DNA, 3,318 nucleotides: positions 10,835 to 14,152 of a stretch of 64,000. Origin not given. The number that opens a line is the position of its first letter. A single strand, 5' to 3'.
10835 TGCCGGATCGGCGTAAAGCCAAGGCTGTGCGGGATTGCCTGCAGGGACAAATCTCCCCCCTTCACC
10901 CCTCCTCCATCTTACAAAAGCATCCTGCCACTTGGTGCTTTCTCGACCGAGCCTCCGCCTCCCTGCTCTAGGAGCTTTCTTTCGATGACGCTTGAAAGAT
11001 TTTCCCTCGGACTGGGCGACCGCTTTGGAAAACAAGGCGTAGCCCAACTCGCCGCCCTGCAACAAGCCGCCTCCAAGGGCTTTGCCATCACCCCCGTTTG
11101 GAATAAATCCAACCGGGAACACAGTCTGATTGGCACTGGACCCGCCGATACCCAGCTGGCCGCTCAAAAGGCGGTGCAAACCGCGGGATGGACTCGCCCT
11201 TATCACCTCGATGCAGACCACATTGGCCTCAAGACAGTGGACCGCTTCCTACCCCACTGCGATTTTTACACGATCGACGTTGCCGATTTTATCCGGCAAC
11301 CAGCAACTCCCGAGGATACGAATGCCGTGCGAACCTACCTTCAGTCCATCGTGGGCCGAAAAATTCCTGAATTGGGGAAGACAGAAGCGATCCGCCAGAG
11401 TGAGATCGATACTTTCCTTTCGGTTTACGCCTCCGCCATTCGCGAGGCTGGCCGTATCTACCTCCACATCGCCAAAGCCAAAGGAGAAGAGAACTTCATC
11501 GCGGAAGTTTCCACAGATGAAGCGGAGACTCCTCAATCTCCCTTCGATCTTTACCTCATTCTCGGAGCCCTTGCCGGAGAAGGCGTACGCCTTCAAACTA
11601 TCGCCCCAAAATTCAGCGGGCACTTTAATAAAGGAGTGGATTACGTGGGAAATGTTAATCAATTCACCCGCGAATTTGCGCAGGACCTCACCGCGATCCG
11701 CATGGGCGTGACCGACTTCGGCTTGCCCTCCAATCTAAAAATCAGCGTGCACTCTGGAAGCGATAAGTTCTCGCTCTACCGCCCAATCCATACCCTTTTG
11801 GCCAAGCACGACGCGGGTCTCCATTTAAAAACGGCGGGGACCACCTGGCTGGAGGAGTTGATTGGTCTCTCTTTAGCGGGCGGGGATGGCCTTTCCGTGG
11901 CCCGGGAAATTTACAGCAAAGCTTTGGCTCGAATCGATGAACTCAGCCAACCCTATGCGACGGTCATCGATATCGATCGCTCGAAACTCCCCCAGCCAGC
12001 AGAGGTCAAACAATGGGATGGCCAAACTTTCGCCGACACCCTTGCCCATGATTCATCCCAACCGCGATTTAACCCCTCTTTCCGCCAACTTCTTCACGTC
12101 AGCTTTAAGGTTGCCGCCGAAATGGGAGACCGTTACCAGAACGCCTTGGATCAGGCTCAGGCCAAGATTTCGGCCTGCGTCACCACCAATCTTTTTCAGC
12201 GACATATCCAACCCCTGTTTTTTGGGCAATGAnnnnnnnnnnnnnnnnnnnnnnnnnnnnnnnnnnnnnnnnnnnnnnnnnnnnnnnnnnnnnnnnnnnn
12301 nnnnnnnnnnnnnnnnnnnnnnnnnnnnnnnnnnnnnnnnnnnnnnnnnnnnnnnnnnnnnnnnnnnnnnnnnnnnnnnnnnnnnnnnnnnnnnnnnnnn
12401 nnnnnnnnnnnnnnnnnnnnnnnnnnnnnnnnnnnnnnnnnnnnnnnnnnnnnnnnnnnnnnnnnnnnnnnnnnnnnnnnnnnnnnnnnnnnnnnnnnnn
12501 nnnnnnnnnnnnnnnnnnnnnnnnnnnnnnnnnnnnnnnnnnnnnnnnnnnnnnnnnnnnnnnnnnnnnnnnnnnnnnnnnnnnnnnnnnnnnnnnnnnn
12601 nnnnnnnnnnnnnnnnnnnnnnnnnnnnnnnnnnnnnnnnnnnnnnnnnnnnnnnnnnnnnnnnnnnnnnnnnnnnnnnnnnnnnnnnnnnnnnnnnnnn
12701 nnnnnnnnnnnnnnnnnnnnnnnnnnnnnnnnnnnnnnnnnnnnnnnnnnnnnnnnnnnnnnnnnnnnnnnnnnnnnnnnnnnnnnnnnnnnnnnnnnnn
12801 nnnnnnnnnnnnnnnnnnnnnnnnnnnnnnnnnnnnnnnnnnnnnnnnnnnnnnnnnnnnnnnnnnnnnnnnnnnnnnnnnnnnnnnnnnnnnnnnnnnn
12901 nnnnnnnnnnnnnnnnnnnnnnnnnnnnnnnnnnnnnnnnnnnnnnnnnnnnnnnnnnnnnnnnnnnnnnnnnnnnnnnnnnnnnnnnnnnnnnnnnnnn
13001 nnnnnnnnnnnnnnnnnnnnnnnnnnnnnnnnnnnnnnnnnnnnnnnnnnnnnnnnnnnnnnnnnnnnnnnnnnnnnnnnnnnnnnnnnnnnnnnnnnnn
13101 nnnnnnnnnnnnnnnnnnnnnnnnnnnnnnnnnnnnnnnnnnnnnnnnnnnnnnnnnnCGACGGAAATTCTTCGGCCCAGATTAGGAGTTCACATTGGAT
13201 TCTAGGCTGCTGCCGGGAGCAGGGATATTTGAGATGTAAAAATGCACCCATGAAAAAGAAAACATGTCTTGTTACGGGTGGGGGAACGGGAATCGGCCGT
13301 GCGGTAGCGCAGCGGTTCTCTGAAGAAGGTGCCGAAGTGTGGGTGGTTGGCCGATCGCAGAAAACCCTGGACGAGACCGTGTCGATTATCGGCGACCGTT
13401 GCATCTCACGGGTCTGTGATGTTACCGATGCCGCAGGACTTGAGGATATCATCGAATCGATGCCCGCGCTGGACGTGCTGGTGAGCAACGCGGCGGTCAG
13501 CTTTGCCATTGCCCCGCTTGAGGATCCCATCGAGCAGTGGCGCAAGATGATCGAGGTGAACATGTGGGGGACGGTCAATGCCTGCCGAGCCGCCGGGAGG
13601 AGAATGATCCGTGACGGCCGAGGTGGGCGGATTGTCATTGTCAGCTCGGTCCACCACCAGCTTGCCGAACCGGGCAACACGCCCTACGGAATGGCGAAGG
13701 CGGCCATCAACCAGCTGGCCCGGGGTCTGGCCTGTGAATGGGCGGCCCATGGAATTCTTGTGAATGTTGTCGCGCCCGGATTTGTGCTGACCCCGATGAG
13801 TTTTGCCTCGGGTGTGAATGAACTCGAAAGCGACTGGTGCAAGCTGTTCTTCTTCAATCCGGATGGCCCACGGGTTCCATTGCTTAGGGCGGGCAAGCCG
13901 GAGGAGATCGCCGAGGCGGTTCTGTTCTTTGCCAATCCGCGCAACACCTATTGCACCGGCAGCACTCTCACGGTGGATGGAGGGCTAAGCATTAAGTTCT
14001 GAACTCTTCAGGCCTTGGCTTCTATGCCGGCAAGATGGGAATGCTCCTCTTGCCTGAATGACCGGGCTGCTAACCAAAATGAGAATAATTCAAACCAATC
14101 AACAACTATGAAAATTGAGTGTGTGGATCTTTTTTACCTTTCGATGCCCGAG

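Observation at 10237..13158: NagB-like deaminase, UxaE-family epimerase and NagA-like deacetylase form one tight operon, suggesting an amino-sugar route that bypasses kinase and aldolase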

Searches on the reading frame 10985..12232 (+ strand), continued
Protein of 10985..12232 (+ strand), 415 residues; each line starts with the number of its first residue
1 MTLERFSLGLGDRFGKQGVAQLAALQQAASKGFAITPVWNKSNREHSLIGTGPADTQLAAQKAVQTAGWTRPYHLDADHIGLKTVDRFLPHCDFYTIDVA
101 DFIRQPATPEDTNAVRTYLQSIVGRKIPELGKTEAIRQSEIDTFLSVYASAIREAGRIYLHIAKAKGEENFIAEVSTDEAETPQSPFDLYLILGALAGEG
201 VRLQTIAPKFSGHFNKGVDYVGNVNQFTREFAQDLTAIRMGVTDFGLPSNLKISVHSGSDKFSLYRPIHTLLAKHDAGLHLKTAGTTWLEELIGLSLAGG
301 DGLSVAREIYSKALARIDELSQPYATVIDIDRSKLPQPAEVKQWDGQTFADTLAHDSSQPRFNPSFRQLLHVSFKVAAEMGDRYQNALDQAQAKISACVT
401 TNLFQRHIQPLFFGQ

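Call 75: search_protein_families(library=pfam, alignment_id=A3, max_evalue=0.00001)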
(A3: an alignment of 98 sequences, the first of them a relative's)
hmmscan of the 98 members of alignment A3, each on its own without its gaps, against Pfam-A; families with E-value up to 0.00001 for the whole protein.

A. member 1, L004:2920-5397:- (825 aa): 6 families
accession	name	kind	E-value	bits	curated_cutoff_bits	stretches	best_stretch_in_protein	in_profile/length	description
PF02518.31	HATPase_c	-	3.1e-29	102.1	26.4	1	428-538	1-108/111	Histidine kinase-, DNA gyrase B-, and HSP90-like ATPase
PF00072.30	Response_reg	-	7e-27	94.2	30.2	1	566-679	1-110/111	Response regulator receiver domain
PF00512.31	HisKA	-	3.5e-17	62.6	26.9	1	316-381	1-66/66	His Kinase A (phospho-acceptor) domain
PF01627.28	Hpt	-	1.1e-09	38.9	24.6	1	720-797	2-80/84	Hpt domain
PF08448.16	PAS_4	-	4.2e-07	30.6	23.1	1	182-290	1-109/110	PAS fold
PF00989.32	PAS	-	8.2e-07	29.5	22.6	1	178-286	3-113/113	PAS fold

B. families by the number of members that match (of 98 scanned): 102 families (the first 25 are shown)
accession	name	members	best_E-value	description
PF07690.21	MFS_1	4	1.5e-17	Major Facilitator Superfamily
PF16126.11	DUF4838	3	1.3e-34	Domain of unknown function (DUF4838)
PF02585.22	PIG-L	3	2.1e-25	GlcNAc-PI de-N-acetylase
PF01144.29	CoA_trans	2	3.9e-116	Coenzyme A transferase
PF07364.17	DUF1485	2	2.1e-72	Metallopeptidase family M81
PF02913.24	FAD-oxidase_C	2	9.7e-50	FAD linked oxidases, C-terminal domain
PF13561.12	adh_short_C2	2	3.3e-49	Enoyl-(Acyl carrier protein) reductase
PF01565.28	FAD_binding_4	2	1.4e-47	FAD binding domain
PF00106.31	adh_short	2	4.5e-46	short chain dehydrogenase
PF00202.27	Aminotran_3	2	2.4e-45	Aminotransferase class-III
PF07171.17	MlrC_C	2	1.9e-38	MlrC C-terminus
PF17815.7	PDZ_3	2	1.3e-29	PDZ domain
PF00072.30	Response_reg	2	7e-27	Response regulator receiver domain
PF13472.12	Lipase_GDSL_2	2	2.3e-26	GDSL-like Lipase/Acylhydrolase family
PF00657.28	Lipase_GDSL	2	1.5e-15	GDSL-like Lipase/Acylhydrolase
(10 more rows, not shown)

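Call 86: predict_structure(alignment_id=A1)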
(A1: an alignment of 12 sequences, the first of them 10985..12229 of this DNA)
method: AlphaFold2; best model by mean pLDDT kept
length: 415 residues; sequences in the alignment: 12
mean_pLDDT: 91.5   pTM: 0.89
mean pLDDT of the five models: 91.5, 91.4, 90.8, 89.6, 87.6
residues with pLDDT >= 90: 318; 70-90: 83; 50-70: 14; < 50: 0
segments of 3 or more residues with pLDDT < 50: none
pLDDT, mean of each block of 10 residues (from residue 1): 88 86 95 92 86 93 95 93 95 95 93 95 94 95 97 97 94 92 92 97 93 72 88 96 94 78 86 94 79 96 98 96 82 97 97 88 93 91 94 95 90 79
secondary structure, 60 per line:
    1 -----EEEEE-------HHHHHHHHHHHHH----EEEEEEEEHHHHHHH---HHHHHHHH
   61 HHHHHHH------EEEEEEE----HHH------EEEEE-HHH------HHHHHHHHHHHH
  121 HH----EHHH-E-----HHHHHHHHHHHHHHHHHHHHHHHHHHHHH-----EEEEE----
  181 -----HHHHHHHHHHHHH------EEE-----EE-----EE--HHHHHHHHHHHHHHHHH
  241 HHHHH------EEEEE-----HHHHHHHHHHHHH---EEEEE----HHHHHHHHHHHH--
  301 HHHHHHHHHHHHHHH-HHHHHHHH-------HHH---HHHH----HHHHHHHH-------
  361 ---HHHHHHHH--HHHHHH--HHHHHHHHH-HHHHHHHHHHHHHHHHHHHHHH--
elements in order: E6-10 H18-30 E35-42 H43-49 H53-67 E74-80 E94-98 H109-122 H138-166 E172-176 H186-198 E205-207 H224-245 E252-256 H262-274 E278-282 H287-298 H301-315 H317-324 H338-341 H346-353 H364-371 H374-379 H382-390 H392-413

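Call 89: fold_search(model_id=the predicted structure, library=pdb)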
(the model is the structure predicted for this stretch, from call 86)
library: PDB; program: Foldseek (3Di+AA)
matches with E <= 10: 1219; with E <= 0.001: 21
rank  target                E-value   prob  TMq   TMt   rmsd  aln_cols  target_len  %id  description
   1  9lhw_D                3.3e-21  1.00  0.80  0.67   3.6       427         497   22  Crystal structure of a wild-type tagose isomerase (TsT4Ease WT) from Thermotogota bacterium (released 2025-12-24)
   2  6il9                  3.3e-21  1.00  0.80  0.68   3.9       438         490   24  One Glycerol complexed Crystal structure of fructuronate-tagaturonate epimerase UxaE from Cohnella laeviribosi (released 2019-10-23)
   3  9lhy                  1.0e-20  1.00  0.80  0.68   3.7       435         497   22  Crystal structure of a wild-type tagose isomerase (TsT4Ease WT) from Thermotogota bacterium complex with Zn (released 2025-07-09)
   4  9lhw_B                1.3e-20  1.00  0.81  0.68   3.5       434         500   23  Crystal structure of a wild-type tagose isomerase (TsT4Ease WT) from Thermotogota bacterium (released 2025-12-24)
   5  6ilb_A                1.3e-20  1.00  0.78  0.66   4.2       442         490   23  Native crystal structure of fructuronate-tagaturonate epimerase UxaE from Cohnella laeviribosi (released 2019-10-23)
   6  9lhu                  2.5e-20  1.00  0.80  0.67   3.6       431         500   22  Crystal structure of an agose isomerase mutant 5 (TsT4Ease M5) from Thermotogota bacterium with Zn (released 2025-07-09)
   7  6ila                  3.2e-20  1.00  0.76  0.65   4.2       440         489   24  Two Glycerol complexed Crystal structure of fructuronate-tagaturonate epimerase UxaE from Cohnella laeviribosi (released 2019-10-23)
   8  9lhw_A                1.7e-19  1.00  0.81  0.67   3.0       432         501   22  Crystal structure of a wild-type tagose isomerase (TsT4Ease WT) from Thermotogota bacterium (released 2025-12-24)
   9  9lhw_E                1.3e-18  1.00  0.79  0.68   3.8       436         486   22  Crystal structure of a wild-type tagose isomerase (TsT4Ease WT) from Thermotogota bacterium (released 2025-12-24)
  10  9kcs                  5.2e-11  1.00  0.60  0.51   8.0       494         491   16  Crystal structure of Tagatose 4-epimerase with one glycerol from Thermoprotei archaeon (released 2025-11-05)
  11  2fiq_C                1.3e-06  1.00  0.47  0.47   9.7       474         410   14  Crystal structure of putative tagatose 6-phosphate kinase (released 2006-04-04)
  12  2fiq_D                1.9e-06  1.00  0.48  0.48   9.3       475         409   13  Crystal structure of putative tagatose 6-phosphate kinase (released 2006-04-04)
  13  2fiq_A                1.5e-05  1.00  0.49  0.50   9.5       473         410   12  Crystal structure of putative tagatose 6-phosphate kinase (released 2006-04-04)
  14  5vjd_A                1.7e-05  1.00  0.37  0.43  13.1       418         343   15  Class II fructose-1,6-bisphosphate aldolase of Escherichia coli with DHAP (released 2018-04-11)
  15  2fiq_B                1.7e-05  1.00  0.43  0.44  11.5       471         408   14  Crystal structure of putative tagatose 6-phosphate kinase (released 2006-04-04)
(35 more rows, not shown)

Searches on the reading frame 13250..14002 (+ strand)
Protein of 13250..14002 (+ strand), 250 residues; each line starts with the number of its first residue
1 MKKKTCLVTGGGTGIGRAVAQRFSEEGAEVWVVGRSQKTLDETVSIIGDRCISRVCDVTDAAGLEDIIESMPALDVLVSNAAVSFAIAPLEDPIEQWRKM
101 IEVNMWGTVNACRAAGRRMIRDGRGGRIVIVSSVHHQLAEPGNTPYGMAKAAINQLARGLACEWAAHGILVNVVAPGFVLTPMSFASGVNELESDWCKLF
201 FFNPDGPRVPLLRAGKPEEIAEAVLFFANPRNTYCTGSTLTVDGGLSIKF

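Call 5: search_protein_families(library=pfam, proteins=[window:13250-14002:+], max_evalue=0.01)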
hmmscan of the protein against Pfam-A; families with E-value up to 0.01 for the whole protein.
window:13250-14002:+ (250 aa): 8 families
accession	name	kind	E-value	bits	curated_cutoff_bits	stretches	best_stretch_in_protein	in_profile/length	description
PF13561.12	adh_short_C2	-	1e-50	173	27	1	13-247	6-236/236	Enoyl-(Acyl carrier protein) reductase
PF00106.31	adh_short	-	1.6e-45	155.5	26.6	1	4-184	1-187/195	short chain dehydrogenase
PF01370.27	Epimerase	-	2.4e-11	43.9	20.9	1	7-177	2-176/240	NAD dependent epimerase/dehydratase family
PF08659.16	KR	-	6.8e-10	39.6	22.6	1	5-159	2-162/180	KR domain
PF16363.11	GDP_Man_Dehyd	-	0.00041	20.3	27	1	7-133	1-129/332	GDP-mannose 4,6 dehydratase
PF02719.21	Polysacc_synt_2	-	0.00043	20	20.2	1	7-173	2-165/293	Polysaccharide biosynthesis protein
PF04321.23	RmlD_sub_bind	-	0.0054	16.3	27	1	6-115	3-92/287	RmlD substrate binding domain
PF13241.12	NAD_binding_7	-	0.007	17.4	22.1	0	2-51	6-55/104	Putative NAD(P)-binding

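Call 6: search_protein_families(library=ncbifam, proteins=[window:13250-14002:+], max_evalue=0.01)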
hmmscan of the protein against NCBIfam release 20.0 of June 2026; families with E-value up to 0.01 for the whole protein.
window:13250-14002:+ (250 aa): 236 families (the best 25 are shown)
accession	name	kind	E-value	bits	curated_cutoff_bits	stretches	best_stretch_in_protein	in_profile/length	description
NF005067.0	PRK06484.1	equivalog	5.6e-52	177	713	1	4-246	274-511/524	short chain dehydrogenase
NF009384.0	PRK12743.1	equivalog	1.2e-50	172.2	264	1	3-247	6-248/258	SDR family oxidoreductase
NF004791.0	PRK06138.1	equivalog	3.2e-49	167.5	312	1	2-248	4-251/252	SDR family oxidoreductase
NF005559.1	PRK07231.1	subfamily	2.9e-48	164.5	215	1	2-247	3-248/249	glucose 1-dehydrogenase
NF009466.0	PRK12826.1-2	subfamily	3.8e-48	164.1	222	1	2-247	2-245/248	3-oxoacyl-ACP reductase FabG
NF052558.1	MBtsdlDhBudC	equivalog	1.5e-47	162.3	270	1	2-247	2-242/250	meso-2,3-butanediol dehydrogenase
TIGR01830.1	3oxo_ACP_reduc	equivalog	4.1e-47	160.9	297.75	1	6-246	1-238/239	3-oxoacyl-[acyl-carrier-protein] reductase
NF004778.0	PRK06124.1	equivalog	1.1e-45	156.1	303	1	2-250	10-256/256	SDR family oxidoreductase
TIGR03971.1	SDR_subfam_1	subfamily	3.3e-45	154.5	300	1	2-248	2-270/271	mycofactocin-coupled SDR family oxidoreductase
NF005711.0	PRK07523.1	subfamily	6.9e-45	153.6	413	1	3-247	10-252/255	SDR family oxidoreductase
NF004197.0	PRK05653.1-1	equivalog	1.7e-44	152.3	332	1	2-247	6-247/249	3-oxoacyl-ACP reductase FabG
NF006070.0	PRK08213.1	subfamily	1.8e-44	152.2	279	1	2-248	11-258/259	gluconate 5-dehydrogenase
NF005893.0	PRK07856.1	equivalog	2e-44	151.8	255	1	2-245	8-240/255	SDR family oxidoreductase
NF004198.0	PRK05653.1-3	equivalog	3.4e-44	151.1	296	1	2-248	6-248/248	3-oxoacyl-ACP reductase FabG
NF009468.0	PRK12826.1-4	equivalog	5.4e-44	150.8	318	1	2-245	6-246/256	SDR family oxidoreductase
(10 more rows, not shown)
